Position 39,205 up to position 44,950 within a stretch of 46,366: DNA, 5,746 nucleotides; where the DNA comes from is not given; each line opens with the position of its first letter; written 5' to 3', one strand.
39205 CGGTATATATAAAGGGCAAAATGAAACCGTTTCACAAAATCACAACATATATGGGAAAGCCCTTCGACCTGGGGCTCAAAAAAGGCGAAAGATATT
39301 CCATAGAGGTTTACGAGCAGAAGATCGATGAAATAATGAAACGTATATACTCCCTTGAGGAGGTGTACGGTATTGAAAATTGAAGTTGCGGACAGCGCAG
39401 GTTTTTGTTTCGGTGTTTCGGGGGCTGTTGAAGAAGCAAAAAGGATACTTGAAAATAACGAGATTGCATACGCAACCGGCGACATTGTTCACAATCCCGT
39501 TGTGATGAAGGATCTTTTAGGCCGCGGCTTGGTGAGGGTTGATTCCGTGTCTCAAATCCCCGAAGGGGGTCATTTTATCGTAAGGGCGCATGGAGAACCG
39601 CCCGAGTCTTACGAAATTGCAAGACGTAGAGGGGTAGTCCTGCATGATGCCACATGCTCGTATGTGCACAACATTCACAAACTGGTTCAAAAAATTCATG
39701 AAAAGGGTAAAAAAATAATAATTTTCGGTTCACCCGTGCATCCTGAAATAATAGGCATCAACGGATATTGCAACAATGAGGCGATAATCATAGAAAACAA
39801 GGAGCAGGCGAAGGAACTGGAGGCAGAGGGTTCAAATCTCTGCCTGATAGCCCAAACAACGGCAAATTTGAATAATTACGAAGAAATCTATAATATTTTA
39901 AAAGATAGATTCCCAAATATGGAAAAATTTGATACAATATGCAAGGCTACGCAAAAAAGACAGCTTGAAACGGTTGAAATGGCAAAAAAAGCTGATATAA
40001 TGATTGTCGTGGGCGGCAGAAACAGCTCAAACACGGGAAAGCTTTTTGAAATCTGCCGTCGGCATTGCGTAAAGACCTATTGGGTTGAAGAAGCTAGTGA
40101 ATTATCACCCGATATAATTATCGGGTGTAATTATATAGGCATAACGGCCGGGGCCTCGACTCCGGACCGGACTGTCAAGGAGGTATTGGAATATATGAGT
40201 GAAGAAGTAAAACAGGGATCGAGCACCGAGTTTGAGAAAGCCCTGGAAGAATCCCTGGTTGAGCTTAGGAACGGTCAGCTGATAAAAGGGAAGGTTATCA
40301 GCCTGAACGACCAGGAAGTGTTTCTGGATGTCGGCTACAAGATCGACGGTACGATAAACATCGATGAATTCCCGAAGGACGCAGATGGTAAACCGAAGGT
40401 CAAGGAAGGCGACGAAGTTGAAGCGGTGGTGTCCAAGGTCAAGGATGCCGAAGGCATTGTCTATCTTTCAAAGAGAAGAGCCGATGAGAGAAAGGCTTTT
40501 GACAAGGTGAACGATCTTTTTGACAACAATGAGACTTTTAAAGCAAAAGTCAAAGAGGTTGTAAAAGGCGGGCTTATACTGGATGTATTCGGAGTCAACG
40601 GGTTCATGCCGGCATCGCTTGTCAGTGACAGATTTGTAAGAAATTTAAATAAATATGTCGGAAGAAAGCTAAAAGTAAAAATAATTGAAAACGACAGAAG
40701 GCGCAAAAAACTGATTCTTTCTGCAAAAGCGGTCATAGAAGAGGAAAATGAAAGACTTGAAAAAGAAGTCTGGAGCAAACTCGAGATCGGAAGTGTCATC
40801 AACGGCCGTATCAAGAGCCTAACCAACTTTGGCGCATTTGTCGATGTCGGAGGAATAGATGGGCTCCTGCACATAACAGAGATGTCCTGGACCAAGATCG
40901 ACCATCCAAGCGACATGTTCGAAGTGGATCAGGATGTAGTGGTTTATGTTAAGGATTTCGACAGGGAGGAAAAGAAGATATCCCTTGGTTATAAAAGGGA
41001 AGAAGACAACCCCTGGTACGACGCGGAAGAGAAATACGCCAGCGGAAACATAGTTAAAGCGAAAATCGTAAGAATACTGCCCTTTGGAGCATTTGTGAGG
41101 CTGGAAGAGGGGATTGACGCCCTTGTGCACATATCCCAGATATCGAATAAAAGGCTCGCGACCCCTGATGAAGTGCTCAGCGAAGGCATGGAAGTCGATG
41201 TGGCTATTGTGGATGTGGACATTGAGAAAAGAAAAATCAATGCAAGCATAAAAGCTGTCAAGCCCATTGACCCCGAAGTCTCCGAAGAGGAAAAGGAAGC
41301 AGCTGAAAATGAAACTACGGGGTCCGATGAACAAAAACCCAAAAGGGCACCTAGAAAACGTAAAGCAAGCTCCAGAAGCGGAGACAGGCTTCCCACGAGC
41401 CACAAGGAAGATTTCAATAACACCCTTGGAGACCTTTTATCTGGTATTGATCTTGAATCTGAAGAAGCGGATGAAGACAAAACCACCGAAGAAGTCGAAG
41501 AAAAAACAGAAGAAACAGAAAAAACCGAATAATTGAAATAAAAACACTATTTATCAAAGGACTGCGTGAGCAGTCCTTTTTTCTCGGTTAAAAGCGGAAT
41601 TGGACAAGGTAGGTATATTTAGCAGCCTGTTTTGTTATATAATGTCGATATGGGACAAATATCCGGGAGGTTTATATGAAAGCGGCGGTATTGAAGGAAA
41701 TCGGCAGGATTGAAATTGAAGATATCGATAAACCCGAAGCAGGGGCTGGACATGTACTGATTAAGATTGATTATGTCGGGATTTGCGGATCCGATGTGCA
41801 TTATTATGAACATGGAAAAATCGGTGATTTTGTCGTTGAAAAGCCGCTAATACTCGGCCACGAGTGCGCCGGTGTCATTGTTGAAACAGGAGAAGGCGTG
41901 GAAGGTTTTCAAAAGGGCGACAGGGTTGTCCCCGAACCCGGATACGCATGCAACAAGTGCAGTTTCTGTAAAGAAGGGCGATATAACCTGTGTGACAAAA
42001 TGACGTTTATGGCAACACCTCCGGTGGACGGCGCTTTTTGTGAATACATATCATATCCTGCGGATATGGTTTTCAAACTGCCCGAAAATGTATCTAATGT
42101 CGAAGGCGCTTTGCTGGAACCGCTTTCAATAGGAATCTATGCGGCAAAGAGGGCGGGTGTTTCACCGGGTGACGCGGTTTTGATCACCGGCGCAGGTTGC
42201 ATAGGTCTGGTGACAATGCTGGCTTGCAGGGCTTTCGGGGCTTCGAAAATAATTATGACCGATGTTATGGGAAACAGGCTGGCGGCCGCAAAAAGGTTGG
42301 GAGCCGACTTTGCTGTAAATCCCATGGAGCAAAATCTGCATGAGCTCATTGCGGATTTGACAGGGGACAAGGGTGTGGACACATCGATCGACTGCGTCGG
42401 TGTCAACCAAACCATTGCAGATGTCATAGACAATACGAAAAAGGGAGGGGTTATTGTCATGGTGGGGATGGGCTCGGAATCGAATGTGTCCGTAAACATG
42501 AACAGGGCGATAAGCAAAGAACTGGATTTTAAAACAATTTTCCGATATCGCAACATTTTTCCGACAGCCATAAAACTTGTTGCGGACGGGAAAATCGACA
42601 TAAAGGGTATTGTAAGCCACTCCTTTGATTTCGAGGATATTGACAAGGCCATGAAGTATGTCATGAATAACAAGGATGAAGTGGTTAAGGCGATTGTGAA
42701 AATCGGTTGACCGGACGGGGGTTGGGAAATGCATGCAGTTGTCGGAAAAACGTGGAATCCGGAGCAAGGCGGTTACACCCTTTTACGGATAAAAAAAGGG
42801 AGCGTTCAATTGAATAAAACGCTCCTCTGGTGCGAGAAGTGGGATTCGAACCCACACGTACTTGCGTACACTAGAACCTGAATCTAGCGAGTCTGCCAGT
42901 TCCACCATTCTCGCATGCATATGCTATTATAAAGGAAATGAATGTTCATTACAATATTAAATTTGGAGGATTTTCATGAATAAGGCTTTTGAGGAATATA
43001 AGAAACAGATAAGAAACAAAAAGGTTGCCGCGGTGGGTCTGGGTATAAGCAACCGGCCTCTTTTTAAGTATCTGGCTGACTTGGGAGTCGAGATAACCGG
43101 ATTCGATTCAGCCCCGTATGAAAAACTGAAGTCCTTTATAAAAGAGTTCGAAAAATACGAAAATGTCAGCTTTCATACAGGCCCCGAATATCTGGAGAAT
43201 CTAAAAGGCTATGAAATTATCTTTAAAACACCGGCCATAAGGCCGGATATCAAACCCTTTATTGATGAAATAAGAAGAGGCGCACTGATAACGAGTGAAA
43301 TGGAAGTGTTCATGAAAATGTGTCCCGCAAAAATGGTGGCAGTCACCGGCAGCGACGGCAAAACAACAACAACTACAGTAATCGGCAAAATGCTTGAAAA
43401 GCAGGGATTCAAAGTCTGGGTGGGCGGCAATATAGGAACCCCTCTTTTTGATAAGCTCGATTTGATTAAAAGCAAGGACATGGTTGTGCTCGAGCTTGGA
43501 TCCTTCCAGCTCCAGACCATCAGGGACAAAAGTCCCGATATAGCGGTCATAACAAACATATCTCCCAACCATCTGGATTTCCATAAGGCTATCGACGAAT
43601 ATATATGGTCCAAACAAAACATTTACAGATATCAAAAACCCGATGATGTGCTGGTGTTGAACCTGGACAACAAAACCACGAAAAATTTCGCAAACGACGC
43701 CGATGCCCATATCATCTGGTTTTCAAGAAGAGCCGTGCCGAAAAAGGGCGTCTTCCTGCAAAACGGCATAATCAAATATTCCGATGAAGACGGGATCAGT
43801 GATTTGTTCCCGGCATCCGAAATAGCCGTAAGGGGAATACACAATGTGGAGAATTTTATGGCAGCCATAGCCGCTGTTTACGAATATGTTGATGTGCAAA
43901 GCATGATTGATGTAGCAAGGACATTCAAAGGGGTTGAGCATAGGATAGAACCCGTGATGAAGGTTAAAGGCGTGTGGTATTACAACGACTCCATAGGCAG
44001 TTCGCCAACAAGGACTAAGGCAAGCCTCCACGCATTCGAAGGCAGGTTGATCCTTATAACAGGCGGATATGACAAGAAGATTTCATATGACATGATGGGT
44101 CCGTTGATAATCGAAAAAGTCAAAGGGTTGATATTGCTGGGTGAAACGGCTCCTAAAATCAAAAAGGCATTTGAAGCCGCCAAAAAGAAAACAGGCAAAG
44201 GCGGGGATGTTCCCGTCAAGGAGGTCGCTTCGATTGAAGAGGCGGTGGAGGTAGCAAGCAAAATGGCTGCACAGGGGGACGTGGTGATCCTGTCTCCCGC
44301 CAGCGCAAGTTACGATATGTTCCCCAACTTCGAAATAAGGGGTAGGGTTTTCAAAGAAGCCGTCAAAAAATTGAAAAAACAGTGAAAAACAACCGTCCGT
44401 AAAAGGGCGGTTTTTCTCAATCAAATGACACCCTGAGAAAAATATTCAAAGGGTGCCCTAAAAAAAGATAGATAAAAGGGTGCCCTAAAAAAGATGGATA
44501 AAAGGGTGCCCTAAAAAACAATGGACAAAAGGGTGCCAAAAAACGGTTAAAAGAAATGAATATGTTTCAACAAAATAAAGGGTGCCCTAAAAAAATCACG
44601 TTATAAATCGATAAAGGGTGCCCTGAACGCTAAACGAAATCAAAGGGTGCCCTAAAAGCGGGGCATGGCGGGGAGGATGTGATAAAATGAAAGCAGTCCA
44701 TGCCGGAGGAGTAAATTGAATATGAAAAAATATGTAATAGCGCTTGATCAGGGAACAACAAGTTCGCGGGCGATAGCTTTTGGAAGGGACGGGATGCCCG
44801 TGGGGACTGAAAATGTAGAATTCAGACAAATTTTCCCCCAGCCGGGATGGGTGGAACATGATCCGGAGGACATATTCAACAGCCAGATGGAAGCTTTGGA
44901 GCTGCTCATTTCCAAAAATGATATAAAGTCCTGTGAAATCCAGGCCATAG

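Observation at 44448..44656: Second array of the same motif, directly upstream of glpK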

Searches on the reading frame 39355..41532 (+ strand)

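Call 13: search_protein_families(library=ncbifam, proteins=[window:39355-41532:+])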
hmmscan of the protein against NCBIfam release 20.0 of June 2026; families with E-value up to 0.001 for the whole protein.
window:39355-41532:+ (725 aa): 36 families (the best 25 are shown)
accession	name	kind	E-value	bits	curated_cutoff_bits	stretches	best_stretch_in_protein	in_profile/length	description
NF000907.0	PRK00087.1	equivalog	5.4e-225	748.6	624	1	8-653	2-653/671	bifunctional 4-hydroxy-3-methylbut-2-enyl diphosphate reductase/30S ribosomal protein S1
NF005208.0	PRK06676.1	equivalog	1.1e-117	393.4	368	1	292-654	5-369/391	30S ribosomal protein S1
NF004952.0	PRK06299.1-2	equivalog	8.3e-111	371.1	524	1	281-637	19-378/580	30S ribosomal protein S1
NF004953.0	PRK06299.1-3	equivalog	4.4e-100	335.6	720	1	283-653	22-388/580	30S ribosomal protein S1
NF005911.0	PRK07899.1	equivalog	6.1e-97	325.3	691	1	288-636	17-366/486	30S ribosomal protein S1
TIGR00717.1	rpsA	equivalog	2.4e-89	300.2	577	1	292-637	2-347/516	30S ribosomal protein S1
NF004954.0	PRK06299.1-4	equivalog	3.5e-89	299.5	727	1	291-637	3-351/560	30S ribosomal protein S1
NF009024.0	PRK12360.1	equivalog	4.9e-87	291.8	387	1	8-281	2-278/281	4-hydroxy-3-methylbut-2-enyl diphosphate reductase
TIGR00216.1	ispH_lytB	equivalog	1.7e-83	280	187.85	1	8-281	1-279/282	4-hydroxy-3-methylbut-2-enyl diphosphate reductase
NF002187.0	PRK01045.1-1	equivalog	2.8e-83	279.3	276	1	7-284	1-278/282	4-hydroxy-3-methylbut-2-enyl diphosphate reductase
NF004955.0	PRK06299.1-5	equivalog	3.8e-82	276.3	878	1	286-636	5-357/566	30S ribosomal protein S1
NF004951.0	PRK06299.1-1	equivalog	8.7e-75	252.1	918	1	292-637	4-351/556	30S ribosomal protein S1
NF010379.0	PRK13806.1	equivalog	3.2e-71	240.5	648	1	294-660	22-389/491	30S ribosomal protein S1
NF002190.0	PRK01045.1-4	subfamily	1.1e-62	211.7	389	1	6-287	6-295/321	4-hydroxy-3-methylbut-2-enyl diphosphate reductase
NF004956.0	PRK06299.1-6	equivalog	1e-61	209.2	711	1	282-636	6-359/554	30S ribosomal protein S1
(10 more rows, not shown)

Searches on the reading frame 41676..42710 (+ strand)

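Call 13: search_protein_families(library=ncbifam, proteins=[window:41676-42710:+])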
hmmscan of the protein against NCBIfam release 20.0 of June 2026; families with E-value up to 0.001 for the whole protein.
window:41676-42710:+ (344 aa): 23 families
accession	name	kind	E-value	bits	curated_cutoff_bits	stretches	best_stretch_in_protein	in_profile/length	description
NF007375.0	PRK09880.1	equivalog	2e-70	237.3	469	1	25-339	28-339/344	L-idonate 5-dehydrogenase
NF003808.0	PRK05396.1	equivalog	2.7e-69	233.7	380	1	11-333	12-332/341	L-threonine 3-dehydrogenase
TIGR00692.1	tdh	equivalog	2.8e-64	217.3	458.35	1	12-329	11-328/340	L-threonine 3-dehydrogenase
NF041097.1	keto_inos_dh_IolM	equivalog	1.6e-63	214.7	450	1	10-335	38-383/389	scyllo-inosose 3-dehydrogenase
NF007489.0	PRK10083.1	equivalog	1.6e-56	191.8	376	1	1-341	1-335/339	Zn-dependent oxidoreductase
NF010344.0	PRK13771.1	subfamily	1.7e-45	155.5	349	1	1-343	1-333/334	putative alcohol dehydrogenase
NF007642.0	PRK10309.1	equivalog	7.5e-44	150.3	550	1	1-332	1-336/347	galactitol-1-phosphate 5-dehydrogenase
TIGR03989.1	Rxyl_3153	subfamily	9.6e-41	140.3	440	2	2-109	3-108/370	NDMA-dependent alcohol dehydrogenase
NF041172.1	AcrlCoa_red_Thmprot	equivalog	3.3e-39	134.7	500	1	1-342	1-333/334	acryloyl-CoA reductase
NF006940.0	PRK09422.1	equivalog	2.2e-37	128.8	344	1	1-309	1-305/338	alcohol dehydrogenase AdhP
TIGR03451.1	mycoS_dep_FDH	equivalog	4.5e-37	127.7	512.9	1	11-342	13-357/358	S-(hydroxymethyl)mycothiol dehydrogenase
TIGR02818.1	adh_III_F_hyde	equivalog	1.2e-35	123.3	543.95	2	11-109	13-108/368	S-(hydroxymethyl)glutathione dehydrogenase/class III alcohol dehydrogenase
TIGR03366.1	HpnZ_proposed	hypoth_equivalog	7.7e-33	114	328.1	1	21-292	2-282/315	putative phosphonate catabolism associated alcohol dehydrogenase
TIGR02824.1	quinone_pig3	subfamily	3.3e-32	111.8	296.8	2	118-293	91-268/325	putative NAD(P)H quinone oxidoreductase, PIG3 family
TIGR02819.1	fdhA_non_GSH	equivalog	1.9e-29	102.5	636.95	1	2-245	4-269/397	formaldehyde dehydrogenase, glutathione-independent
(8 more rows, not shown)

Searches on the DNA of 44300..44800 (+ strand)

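Call 67: search_dna_similar(query=window:44440-44660:+, collection=plasmids, mode=distant, max_evalue=10, max_rows=15)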
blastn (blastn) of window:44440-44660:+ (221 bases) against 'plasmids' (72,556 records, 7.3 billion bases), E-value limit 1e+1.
Records with a match: 2; places in all: 2; records where one place covers at least 80% of the query: 0.
Best place of each record, by identity: 80-90% 2.
By first word of the organism name: Burkholderia 2.
By predicted mobility (MOB-suite, as given by PLSDB): non-mobilizable 2.
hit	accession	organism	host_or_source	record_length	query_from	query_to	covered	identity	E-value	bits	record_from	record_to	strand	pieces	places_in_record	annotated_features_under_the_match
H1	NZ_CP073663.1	Burkholderia contaminans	Homo sapiens,blood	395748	171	198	13%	89.3%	8e+0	38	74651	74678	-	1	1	hypothetical protein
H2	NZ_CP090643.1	Burkholderia contaminans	sheep,milk,milk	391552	171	198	13%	89.3%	8e+0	38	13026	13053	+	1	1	hypothetical protein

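Call 68: search_dna_similar(query=window:44440-44660:+, collection=phages, mode=distant, max_evalue=10, max_rows=15)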
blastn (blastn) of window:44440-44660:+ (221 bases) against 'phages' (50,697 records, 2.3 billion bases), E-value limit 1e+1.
No match.

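Call 69: search_rna_families(source=window, start=44300, end=44800, threshold=evalue, max_evalue=10)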
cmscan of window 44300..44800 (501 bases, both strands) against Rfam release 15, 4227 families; matches with E-value up to 10: 7.
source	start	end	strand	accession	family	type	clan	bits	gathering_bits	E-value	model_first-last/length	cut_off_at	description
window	44448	44488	+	RF01666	rox2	Cis-reg;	-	16.5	55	6.3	1-71/71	no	Drosophila rox2 ncRNA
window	44546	44624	+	RF02844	RefA9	Gene; antisense;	-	16.5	49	7.1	1-64/64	no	Enterococcus sRNA A9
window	44318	44377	-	RF00262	sar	Gene; antisense;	-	15.7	43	2.7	1-68/68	no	sar RNA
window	44586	44672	-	RF01934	bxd_6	Gene; lncRNA;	-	14.1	50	4.7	1-93/93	no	Bithoraxoid conserved region 6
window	44372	44458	-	RF01828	SprD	Gene; sRNA;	-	12.7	100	4.5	1-142/142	no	Small pathogenicity island RNA D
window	44386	44460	-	RF02631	Hrs13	Gene; sRNA;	-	12.2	52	3.4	1-82/82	no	Hfq-regulated sRNA 13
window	44429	44506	-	RF01844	SmY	Gene; snRNA; splicing;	-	12.1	39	4.8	1-80/80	no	SmY spliceosomal RNA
